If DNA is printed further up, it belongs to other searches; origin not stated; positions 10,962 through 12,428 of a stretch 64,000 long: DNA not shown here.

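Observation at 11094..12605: ExeA/GspA-type AAA ATPase fused to an FHA phosphothreonine-binding domain and an acidic tail, with no secretion or pilus genes nearby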

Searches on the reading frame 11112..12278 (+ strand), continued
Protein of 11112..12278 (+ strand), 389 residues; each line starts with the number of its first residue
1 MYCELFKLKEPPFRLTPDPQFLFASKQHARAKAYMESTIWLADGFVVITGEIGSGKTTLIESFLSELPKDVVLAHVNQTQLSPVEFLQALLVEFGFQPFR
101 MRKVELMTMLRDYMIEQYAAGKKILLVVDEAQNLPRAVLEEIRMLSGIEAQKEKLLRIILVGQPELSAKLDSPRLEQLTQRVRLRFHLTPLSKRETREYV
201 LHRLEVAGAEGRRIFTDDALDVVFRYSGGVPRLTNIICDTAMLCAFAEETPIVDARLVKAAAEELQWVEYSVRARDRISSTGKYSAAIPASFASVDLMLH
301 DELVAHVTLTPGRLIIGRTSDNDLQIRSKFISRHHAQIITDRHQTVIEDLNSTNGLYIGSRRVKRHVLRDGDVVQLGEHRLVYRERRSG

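Call 36: find_encoding_contigs(protein=P0325, flank=8000, max_places=1)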
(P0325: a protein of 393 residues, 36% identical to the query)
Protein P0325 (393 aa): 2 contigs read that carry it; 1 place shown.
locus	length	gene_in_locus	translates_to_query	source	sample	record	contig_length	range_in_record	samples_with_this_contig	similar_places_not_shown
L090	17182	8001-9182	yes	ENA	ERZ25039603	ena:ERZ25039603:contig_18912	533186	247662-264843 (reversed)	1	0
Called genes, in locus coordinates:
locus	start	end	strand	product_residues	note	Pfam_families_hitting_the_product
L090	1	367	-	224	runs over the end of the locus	PF00834:Ribul_P_3_epim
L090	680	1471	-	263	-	PF27507:DjlA_TM (weak), PF05099:TerB, PF00226:DnaJ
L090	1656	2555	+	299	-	PF01259:SAICAR_synt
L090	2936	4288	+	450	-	PF03631:Virul_fac_BrkB, PF02082:Rrf2 (faint)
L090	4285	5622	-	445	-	PF01523:PmbA_TldD_1st, PF19290:PmbA_TldD_2nd, PF19289:PmbA_TldD_3rd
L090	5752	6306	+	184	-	PF04751:DarP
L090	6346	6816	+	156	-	PF00731:AIRC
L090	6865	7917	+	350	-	PF22660:RS_preATP-grasp-like, PF02222:ATP-grasp, PF17769:PurK_C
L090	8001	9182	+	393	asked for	PF13191:AAA_16, PF13401:AAA_22, PF16697:Yop-YscD_cpl, PF00498:FHA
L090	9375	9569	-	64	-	-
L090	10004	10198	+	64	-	-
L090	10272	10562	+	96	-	-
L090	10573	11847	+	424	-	-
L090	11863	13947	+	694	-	PF03412:Peptidase_C39, PF00664:ABC_membrane, PF00005:ABC_tran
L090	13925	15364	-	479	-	PF01523:PmbA_TldD_1st, PF19290:PmbA_TldD_2nd, PF19289:PmbA_TldD_3rd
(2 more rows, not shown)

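Call 41: search_solved_structures(query=A1, max_evalue=0.01, show_alignments=0)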
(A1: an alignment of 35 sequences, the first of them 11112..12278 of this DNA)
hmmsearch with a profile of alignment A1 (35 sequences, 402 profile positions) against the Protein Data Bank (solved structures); distinct sequences matched with E-value up to 0.01: 115 (the best 60 are shown).
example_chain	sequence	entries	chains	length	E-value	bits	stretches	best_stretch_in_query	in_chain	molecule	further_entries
6i2q_B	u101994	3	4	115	1.1e-21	80.5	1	292-392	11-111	Glycogen accumulation regulator GarA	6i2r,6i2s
8p5r_G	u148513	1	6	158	2e-21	79.6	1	291-392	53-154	Glycogen accumulation regulator GarA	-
2kkl_A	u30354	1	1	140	3.2e-21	79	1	293-394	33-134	Uncharacterized protein Mb1858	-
2fez_A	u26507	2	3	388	3.4e-21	78.9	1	286-386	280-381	Probable regulatory protein embR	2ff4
2kfu_A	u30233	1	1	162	5.4e-21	78.2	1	292-392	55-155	Rv1827 pThr 22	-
6i2p_D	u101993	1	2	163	5.5e-21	78.2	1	292-392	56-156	Glycogen accumulation regulator GarA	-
7rj3_A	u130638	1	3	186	7.5e-21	77.8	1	292-392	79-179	Glycogen accumulation regulator GarA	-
6cah_A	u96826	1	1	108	1.6e-20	76.7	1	309-389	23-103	ABC transporter ATP-binding/permease protein Rv1747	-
2kb3_A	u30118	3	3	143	3.8e-20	75.4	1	282-385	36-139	Oxoglutarate dehydrogenase inhibitor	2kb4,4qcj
8p5x_G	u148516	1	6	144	3.9e-20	75.4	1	282-385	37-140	Oxoglutarate dehydrogenase inhibitor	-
3po8_A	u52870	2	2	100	2.1e-18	69.8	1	295-383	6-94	Putative uncharacterized protein TB39.8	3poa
2lc1_A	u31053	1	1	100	2.1e-18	69.7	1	294-382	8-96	Putative uncharacterized protein TB39.8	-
3oun_A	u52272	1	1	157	1.1e-17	67.3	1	294-381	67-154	Putative uncharacterized protein TB39.8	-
8xvb_A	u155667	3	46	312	4.9e-14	55.3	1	29-266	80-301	ATP-dependent target DNA activator B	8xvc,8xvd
2aff_A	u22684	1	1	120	8.4e-14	54.6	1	296-393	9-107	Antigen KI-67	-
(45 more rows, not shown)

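Call 47: predict_structure(alignment_id=A1)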
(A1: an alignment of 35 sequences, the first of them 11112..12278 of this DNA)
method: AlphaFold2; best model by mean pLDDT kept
length: 389 residues; sequences in the alignment: 35
mean_pLDDT: 92.2   pTM: 0.71
mean pLDDT of the five models: 92.2, 92.0, 92.0, 90.9, 90.9
residues with pLDDT >= 90: 338; 70-90: 31; 50-70: 7; < 50: 13
segments of 3 or more residues with pLDDT < 50: 278-289
pLDDT, mean of each block of 10 residues (from residue 1): 94 93 94 94 90 92 95 91 95 94 96 98 97 94 95 95 93 94 94 97 97 97 97 98 98 98 94 60 41 91 94 93 93 96 93 96 97 97 82
secondary structure, 60 per line:
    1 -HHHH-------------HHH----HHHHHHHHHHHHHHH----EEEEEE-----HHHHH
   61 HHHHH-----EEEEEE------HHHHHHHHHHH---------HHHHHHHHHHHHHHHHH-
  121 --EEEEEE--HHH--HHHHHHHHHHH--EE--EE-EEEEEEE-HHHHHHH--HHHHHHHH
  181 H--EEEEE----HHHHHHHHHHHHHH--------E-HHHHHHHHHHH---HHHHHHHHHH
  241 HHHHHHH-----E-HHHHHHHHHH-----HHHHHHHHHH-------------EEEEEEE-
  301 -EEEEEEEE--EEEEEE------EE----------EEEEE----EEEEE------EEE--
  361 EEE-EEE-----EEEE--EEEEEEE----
elements in order: H2-5 H26-40 E45-50 H56-65 E71-76 H83-93 H103-119 E123-128 H136-146 E156-162 H164-170 H173-181 E184-188 H193-206 H217-227 H231-247 H255-264 H270-279 E293-299 E302-309 E312-317 E336-340 E345-349 E356-358 E361-363 E365-367 E373-376 E379-385

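Call 51: fold_search(model_id=the predicted structure, library=pdb)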
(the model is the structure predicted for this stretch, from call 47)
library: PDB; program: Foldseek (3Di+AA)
matches with E <= 10: 1849; with E <= 0.001: 1057
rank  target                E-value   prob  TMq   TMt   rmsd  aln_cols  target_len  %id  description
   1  8xvb_A                2.2e-11  1.00  0.49  0.74   4.3       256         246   20  Cryo-EM structure of ATP-DNA-MuB filaments (released 2024-08-14)
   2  2qby_A                3.7e-11  1.00  0.48  0.51   6.8       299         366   18  Crystal structure of a heterodimer of Cdc6/Orc1 initiators bound to origin DNA (from S. solfataricus) (released 2007-09-11)
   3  7jgr_A                3.9e-11  1.00  0.54  0.53   4.7       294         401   18  Structure of Drosophila ORC bound to DNA (84 bp) and Cdc6 (released 2020-09-09)
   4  1w5s_B                5.8e-11  1.00  0.46  0.46   4.7       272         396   20  Structure of the Aeropyrum Pernix ORC2 protein (ADP form) (released 2004-10-05)
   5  1w5s_A                5.8e-11  1.00  0.47  0.46   6.1       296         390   20  Structure of the Aeropyrum Pernix ORC2 protein (ADP form) (released 2004-10-05)
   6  1w5t_A                1.5e-10  1.00  0.47  0.46   4.6       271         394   20  Structure of the Aeropyrum Pernix ORC2 protein (ADPNP-ADP complexes) (released 2004-10-05)
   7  3po8                  1.7e-10  1.00  0.24  0.87   2.1        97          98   34  Structural and functional analysis of phosphothreonine-dependent FHA domain interactions (released 2011-01-26)
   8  1w5t_C                1.8e-10  1.00  0.47  0.46   4.5       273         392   19  Structure of the Aeropyrum Pernix ORC2 protein (ADPNP-ADP complexes) (released 2004-10-05)
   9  3poa_A                2.5e-10  1.00  0.23  0.87   2.0        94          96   35  Structural and functional analysis of phosphothreonine-dependent FHA domain interactions (released 2011-01-26)
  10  7jk5_A                2.5e-10  1.00  0.52  0.52   4.8       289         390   18  Structure of Drosophila ORC bound to DNA (released 2020-09-09)
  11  7jpo_A                3.4e-10  1.00  0.48  0.53   4.0       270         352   17  ORC-O1AAA: Human Origin Recognition Complex (ORC) with dynamic/unresolved ORC2 WH (released 2020-09-02)
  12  7jgr_G                3.4e-10  1.00  0.53  0.55   3.9       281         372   18  Structure of Drosophila ORC bound to DNA (84 bp) and Cdc6 (released 2020-09-09)
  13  7jk6_A                4.6e-10  1.00  0.51  0.53   4.4       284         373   18  Structure of Drosophila ORC in the active conformation (released 2020-09-09)
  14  9ema_D                4.8e-10  1.00  0.47  0.54   7.6       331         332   16  RUVBL1/2 in complex with ATP and CB-6644 inhibitor (released 2024-05-15)
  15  8xvc_A                6.5e-10  1.00  0.49  0.77   4.3       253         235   20  CryoEM structure of ADP-DNA-MuB conformation1 (released 2024-08-14)
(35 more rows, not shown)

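Call 53: list_cluster_members(proteins=[P0129, P0130, P0135, P0144, P0152, P0160, P0162, P0172, P0240, P0246])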
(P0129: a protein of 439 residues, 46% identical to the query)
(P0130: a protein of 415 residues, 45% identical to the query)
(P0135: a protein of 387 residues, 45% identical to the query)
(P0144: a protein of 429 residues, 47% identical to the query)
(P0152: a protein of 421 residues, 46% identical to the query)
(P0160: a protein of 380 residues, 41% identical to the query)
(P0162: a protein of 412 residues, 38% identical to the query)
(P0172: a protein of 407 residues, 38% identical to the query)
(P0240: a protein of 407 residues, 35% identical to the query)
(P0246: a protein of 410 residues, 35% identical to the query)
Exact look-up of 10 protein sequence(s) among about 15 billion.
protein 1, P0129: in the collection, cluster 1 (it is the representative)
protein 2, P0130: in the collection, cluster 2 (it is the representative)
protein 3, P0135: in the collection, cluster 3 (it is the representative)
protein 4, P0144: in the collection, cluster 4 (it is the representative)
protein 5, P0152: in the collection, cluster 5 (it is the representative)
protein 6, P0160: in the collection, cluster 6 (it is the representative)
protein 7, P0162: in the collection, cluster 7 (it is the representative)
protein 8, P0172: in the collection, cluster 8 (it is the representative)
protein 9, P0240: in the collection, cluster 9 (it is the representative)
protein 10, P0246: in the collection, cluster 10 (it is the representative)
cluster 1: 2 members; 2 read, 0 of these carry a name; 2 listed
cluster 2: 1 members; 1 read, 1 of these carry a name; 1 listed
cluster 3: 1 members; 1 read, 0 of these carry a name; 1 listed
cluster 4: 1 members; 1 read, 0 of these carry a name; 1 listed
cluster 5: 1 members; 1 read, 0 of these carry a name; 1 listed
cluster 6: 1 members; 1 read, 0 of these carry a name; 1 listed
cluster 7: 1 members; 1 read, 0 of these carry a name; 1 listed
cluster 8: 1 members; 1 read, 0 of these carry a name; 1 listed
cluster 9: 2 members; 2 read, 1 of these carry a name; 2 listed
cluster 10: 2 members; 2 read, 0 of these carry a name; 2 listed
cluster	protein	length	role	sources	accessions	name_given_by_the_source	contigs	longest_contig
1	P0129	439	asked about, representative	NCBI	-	-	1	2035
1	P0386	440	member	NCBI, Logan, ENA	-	-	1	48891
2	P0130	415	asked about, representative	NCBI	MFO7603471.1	MAG: AAA family ATPase [Gammaproteobacteria bacterium]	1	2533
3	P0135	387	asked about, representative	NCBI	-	-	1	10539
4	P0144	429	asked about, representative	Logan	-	-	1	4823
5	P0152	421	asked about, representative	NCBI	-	-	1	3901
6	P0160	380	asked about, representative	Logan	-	-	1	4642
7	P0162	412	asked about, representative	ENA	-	-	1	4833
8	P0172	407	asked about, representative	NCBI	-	-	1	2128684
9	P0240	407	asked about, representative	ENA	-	-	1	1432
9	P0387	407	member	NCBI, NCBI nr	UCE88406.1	MAG: AAA family ATPase [Pseudomonadota bacterium]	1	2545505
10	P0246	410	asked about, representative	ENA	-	-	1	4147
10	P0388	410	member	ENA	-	-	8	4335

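Call 54: find_encoding_contigs(protein=P0382, flank=8000, max_places=1)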
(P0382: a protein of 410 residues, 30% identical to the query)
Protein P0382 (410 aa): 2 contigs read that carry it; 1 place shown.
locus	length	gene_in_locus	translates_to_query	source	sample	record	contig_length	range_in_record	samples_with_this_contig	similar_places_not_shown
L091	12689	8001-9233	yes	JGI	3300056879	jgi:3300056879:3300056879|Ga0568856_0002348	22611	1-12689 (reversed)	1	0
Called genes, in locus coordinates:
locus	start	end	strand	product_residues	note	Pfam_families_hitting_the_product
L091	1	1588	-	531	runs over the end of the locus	PF01654:Cyt_bd_oxida_I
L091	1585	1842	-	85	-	PF28236:CydP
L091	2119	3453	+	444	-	PF08448:PAS_4, PF00158:Sigma54_activat, PF13191:AAA_16 (weak), PF14532:Sigma54_activ_2, PF07728:AAA_5 (weak), PF25601:AAA_lid_14, PF02954:HTH_8 (faint)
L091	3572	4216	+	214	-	PF00072:Response_reg, PF00196:GerE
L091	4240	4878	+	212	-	PF03167:UDG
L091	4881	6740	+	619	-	PF01541:GIY-YIG, PF27096:UvrC_M, PF02151:UVR, PF22920:UvrC_RNaseH, PF08459:UvrC_RNaseH_dom, PF14520:HHH_5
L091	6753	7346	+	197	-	PF01066:CDP-OH_P_transf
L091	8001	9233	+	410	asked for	PF12775:AAA_7 (weak), PF01637:ATPase_2 (weak), PF13191:AAA_16 (weak), PF13401:AAA_22, PF00004:AAA (weak), PF07728:AAA_5 (weak), PF16697:Yop-YscD_cpl, PF00498:FHA, +1 more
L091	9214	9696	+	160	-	PF06676:DUF1178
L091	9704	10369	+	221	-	PF04493:Endonuclease_5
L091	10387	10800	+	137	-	PF00085:Thioredoxin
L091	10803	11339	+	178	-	-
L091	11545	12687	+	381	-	?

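Call 55: find_encoding_contigs(protein=P0332, flank=8000, max_places=1)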
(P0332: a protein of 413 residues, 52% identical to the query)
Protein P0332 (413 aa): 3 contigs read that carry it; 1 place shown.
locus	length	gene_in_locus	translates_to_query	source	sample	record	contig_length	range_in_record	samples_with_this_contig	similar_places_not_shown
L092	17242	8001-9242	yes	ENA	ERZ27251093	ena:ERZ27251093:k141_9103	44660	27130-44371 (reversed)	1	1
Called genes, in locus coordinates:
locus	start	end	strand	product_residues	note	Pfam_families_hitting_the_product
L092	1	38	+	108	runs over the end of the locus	?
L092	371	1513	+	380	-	PF04984:Phage_sheath_1, PF17482:Phage_sheath_1C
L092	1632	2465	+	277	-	-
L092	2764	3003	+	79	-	PF04325:DUF465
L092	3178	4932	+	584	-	-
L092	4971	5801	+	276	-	PF05116:S6PP, PF08282:Hydrolase_3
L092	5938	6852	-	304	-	PF00126:HTH_1, PF03466:LysR_substrate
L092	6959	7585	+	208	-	PF02525:Flavodoxin_2, PF03358:FMN_red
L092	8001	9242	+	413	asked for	PF13191:AAA_16, PF13604:AAA_30 (weak), PF09848:SLFN-g3_helicase (weak), PF13173:AAA_14 (faint), PF13401:AAA_22, PF16697:Yop-YscD_cpl, PF00498:FHA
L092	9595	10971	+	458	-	PF01699:Na_Ca_ex (weak)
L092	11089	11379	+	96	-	PF28034:VF_A0006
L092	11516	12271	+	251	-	-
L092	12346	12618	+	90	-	PF12843:QSregVF_b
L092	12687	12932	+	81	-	-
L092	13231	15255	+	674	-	PF00149:Metallophos (weak)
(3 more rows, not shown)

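Call 56: find_encoding_contigs(protein=P0322, flank=8000, max_places=1)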
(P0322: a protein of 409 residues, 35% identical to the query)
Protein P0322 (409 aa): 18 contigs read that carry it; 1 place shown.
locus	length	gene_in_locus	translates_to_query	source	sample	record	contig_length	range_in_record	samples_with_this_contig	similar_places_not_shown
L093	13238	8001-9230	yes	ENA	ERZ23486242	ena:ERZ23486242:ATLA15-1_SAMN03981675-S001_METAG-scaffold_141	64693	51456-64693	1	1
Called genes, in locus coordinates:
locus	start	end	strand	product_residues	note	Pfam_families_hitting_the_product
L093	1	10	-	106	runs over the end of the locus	PF02575:YbaB_DNA_bd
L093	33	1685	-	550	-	PF05496:RuvB_N (weak), PF13191:AAA_16 (weak), PF13177:DNA_pol3_delta2, PF13401:AAA_22 (weak), PF00004:AAA, PF22608:DNAX_ATPase_lid, PF12169:DNA_pol3_gamma3, PF12170:DNA_pol3_tau_5, +2 more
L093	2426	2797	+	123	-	-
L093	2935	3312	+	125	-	PF09968:DUF2202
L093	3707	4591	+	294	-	PF03446:NAD_binding_2, PF03807:F420_oxidored (weak), PF14833:NAD_binding_11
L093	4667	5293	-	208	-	-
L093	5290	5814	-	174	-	-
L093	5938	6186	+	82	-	-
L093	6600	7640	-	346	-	PF02424:ApbE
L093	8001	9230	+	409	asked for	PF13191:AAA_16, PF13401:AAA_22, PF16697:Yop-YscD_cpl, PF00498:FHA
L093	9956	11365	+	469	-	PF00497:SBP_bac_3, PF10613:Lig_chan-Glu_bd (faint), PF01464:SLT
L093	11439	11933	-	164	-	PF00383:dCMP_cyt_deam_1, PF14437:MafB19-deam, PF14439:Bd3614-deam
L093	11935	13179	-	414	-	PF01842:ACT (weak), PF13740:ACT_6, PF06888:Put_Phosphatase (faint), PF21086:ACT_PSP_2 (weak), PF00702:Hydrolase, PF12710:HAD, PF08282:Hydrolase_3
